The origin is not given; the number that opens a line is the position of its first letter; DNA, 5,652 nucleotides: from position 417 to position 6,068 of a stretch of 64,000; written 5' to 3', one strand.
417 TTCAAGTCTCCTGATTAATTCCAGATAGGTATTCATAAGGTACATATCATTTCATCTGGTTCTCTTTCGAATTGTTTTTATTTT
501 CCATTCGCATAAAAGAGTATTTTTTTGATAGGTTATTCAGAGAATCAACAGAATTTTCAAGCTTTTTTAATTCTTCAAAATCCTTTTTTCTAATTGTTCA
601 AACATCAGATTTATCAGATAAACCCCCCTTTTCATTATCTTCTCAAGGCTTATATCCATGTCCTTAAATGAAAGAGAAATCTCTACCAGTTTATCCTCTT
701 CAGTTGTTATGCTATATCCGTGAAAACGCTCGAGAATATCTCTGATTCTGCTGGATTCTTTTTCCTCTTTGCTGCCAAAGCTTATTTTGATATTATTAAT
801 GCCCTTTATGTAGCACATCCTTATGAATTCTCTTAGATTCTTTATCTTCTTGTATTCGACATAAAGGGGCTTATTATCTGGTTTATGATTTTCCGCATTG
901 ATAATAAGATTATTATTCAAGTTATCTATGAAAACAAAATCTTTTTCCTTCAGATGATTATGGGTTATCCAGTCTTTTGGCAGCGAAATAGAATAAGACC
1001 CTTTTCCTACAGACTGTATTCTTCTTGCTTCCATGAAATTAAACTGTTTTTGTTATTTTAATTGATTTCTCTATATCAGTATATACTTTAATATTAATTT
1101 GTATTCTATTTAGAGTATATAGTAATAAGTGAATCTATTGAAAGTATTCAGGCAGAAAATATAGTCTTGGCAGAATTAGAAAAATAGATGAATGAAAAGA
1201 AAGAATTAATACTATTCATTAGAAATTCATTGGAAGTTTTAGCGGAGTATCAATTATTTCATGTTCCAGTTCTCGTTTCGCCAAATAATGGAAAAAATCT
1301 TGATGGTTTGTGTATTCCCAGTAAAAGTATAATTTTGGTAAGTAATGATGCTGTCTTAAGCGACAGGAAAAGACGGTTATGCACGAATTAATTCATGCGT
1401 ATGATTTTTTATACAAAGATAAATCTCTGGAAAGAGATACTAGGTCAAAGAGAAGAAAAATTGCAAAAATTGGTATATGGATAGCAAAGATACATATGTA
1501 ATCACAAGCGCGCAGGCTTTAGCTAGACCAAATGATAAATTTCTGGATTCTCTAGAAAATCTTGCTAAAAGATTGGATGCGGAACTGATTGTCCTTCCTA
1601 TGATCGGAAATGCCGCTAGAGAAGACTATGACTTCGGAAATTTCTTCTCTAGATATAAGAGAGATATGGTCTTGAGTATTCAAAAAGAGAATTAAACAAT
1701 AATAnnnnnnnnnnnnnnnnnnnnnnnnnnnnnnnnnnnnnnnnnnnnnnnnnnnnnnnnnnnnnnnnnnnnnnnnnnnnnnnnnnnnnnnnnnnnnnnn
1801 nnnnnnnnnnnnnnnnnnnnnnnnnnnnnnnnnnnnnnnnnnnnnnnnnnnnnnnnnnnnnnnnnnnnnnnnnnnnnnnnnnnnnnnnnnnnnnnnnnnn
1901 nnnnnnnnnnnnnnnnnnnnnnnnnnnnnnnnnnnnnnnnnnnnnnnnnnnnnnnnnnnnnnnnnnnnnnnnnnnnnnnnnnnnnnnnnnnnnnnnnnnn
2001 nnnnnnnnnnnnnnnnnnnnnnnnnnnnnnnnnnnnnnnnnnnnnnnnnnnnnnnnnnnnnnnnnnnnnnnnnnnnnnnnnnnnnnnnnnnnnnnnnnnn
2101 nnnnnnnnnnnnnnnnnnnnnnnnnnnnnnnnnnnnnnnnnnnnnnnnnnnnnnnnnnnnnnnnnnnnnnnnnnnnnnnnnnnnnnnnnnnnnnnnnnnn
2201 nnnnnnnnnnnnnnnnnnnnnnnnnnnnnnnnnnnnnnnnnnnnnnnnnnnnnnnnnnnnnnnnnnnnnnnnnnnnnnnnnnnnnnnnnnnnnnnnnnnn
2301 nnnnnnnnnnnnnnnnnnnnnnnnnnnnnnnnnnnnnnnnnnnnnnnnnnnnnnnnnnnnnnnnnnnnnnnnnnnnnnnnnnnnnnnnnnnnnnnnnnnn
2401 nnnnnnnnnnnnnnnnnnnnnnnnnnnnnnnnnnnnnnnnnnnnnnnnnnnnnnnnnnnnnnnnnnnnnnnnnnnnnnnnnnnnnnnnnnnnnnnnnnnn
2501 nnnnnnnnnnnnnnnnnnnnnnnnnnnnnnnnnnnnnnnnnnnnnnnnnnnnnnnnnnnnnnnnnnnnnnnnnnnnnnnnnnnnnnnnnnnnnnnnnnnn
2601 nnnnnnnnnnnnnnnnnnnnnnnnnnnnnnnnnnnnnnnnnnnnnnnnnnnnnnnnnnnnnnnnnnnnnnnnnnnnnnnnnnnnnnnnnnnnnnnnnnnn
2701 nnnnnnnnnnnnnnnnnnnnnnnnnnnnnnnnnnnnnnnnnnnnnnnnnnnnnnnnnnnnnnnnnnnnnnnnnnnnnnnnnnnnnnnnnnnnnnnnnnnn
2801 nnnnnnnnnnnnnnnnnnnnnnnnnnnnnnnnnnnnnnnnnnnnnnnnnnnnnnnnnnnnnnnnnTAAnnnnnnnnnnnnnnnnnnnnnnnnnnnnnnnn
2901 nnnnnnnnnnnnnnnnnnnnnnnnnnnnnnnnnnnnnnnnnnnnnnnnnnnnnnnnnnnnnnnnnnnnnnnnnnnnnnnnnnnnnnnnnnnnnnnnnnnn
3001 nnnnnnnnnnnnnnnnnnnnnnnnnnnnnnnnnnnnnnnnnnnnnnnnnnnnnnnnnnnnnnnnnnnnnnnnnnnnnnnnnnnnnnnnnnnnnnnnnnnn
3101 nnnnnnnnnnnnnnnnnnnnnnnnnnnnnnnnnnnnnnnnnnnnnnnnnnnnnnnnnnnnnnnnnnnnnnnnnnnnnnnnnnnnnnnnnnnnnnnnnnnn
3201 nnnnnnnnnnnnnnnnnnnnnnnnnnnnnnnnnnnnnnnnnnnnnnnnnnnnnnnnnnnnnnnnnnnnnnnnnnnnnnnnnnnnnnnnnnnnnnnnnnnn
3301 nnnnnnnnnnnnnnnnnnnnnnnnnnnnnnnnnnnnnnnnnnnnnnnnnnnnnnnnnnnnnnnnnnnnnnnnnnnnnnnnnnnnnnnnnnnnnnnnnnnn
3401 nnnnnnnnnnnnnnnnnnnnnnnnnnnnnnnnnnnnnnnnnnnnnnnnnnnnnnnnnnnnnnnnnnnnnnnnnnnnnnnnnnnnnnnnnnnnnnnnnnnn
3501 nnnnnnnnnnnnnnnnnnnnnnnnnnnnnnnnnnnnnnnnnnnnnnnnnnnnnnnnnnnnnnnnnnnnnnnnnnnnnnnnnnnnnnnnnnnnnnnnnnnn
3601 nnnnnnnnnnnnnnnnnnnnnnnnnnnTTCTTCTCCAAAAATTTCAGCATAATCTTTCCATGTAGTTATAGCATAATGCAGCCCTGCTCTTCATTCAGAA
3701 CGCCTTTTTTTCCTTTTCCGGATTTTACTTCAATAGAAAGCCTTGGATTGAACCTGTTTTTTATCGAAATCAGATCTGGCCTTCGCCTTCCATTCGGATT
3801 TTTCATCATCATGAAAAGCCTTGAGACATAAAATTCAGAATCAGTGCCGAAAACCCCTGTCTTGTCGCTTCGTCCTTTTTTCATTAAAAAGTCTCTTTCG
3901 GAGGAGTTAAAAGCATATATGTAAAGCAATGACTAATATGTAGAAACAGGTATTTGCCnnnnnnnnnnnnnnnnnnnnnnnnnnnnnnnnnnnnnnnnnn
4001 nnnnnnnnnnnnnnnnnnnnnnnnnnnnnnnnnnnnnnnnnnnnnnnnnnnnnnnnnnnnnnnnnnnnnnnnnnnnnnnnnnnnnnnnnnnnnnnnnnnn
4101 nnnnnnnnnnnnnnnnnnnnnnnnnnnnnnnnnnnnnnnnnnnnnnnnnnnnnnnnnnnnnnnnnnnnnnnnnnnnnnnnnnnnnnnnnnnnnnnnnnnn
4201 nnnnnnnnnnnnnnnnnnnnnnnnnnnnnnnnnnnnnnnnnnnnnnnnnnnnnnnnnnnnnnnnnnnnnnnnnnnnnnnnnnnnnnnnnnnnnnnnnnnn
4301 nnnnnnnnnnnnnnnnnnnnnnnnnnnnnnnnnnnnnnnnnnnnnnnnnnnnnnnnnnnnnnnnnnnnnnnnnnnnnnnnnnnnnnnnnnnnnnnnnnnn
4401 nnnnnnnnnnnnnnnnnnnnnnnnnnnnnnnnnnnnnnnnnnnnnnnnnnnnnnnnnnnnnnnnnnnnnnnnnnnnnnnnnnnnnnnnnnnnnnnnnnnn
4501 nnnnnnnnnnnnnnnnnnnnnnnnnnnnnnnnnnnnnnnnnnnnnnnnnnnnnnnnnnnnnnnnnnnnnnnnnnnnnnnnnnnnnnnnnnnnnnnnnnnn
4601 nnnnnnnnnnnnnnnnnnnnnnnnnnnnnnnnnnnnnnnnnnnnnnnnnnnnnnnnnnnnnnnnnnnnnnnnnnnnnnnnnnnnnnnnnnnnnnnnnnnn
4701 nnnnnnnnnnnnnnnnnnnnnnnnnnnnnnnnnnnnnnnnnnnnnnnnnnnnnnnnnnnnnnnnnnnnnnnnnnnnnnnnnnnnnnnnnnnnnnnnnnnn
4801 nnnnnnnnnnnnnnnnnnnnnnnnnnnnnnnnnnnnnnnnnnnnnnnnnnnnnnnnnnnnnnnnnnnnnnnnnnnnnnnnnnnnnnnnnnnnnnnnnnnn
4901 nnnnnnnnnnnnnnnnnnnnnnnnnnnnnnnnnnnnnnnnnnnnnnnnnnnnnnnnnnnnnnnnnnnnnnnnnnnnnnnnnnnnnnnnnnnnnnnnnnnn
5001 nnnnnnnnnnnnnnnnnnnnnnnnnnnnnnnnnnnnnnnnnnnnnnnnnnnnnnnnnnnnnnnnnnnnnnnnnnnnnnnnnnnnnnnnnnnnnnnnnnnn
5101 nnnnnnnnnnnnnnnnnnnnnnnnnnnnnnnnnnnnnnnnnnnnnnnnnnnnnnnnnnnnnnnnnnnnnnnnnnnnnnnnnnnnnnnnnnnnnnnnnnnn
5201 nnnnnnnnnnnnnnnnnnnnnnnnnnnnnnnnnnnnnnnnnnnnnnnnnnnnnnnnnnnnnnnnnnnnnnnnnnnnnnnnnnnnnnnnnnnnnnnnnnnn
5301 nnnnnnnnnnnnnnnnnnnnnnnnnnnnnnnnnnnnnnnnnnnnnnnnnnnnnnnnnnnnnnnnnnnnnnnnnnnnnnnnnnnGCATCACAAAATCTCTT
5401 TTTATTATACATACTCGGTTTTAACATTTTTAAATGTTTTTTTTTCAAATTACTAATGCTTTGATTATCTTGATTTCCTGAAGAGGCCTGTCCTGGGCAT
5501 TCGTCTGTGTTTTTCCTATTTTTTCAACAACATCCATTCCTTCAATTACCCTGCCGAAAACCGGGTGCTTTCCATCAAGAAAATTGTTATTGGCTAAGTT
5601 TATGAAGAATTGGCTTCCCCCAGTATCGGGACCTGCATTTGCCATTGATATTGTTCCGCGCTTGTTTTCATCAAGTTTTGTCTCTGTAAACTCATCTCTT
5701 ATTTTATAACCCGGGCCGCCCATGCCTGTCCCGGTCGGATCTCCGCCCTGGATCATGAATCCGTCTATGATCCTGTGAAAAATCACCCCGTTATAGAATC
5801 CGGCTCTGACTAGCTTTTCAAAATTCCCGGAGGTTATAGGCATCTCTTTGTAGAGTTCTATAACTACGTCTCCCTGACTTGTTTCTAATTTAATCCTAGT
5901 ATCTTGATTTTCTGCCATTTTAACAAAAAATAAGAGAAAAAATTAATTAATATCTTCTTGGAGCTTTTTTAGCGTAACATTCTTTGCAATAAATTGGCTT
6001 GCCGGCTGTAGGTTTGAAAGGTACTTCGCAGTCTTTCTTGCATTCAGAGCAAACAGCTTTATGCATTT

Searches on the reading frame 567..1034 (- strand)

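Call 57: search_protein_families(library=pfam, proteins=[window:567-1034:-], max_evalue=0.001)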
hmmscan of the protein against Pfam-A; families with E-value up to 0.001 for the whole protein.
window:567-1034:- (155 aa): 1 family
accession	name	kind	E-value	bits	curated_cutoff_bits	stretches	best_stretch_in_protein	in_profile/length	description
PF04014.23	MazE_antitoxin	-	7.7e-05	23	24.7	1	10-45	4-40/48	Antidote-toxin recognition MazE, bacterial antitoxin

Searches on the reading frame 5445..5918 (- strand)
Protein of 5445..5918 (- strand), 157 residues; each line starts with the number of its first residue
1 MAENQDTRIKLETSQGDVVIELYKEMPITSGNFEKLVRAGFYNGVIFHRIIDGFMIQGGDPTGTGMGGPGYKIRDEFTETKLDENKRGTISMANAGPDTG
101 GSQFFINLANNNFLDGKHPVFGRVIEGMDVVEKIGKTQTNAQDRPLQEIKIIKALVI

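Call 8: search_protein_families(library=pfam, proteins=[window:5445-5918:-], max_evalue=0.0001)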
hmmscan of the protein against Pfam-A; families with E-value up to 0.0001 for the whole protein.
window:5445-5918:- (157 aa): 1 family
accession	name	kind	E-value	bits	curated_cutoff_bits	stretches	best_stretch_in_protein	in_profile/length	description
PF00160.26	Pro_isomerase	-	2.1e-52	178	21.7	1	9-154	2-157/159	Cyclophilin type peptidyl-prolyl cis-trans isomerase/CLD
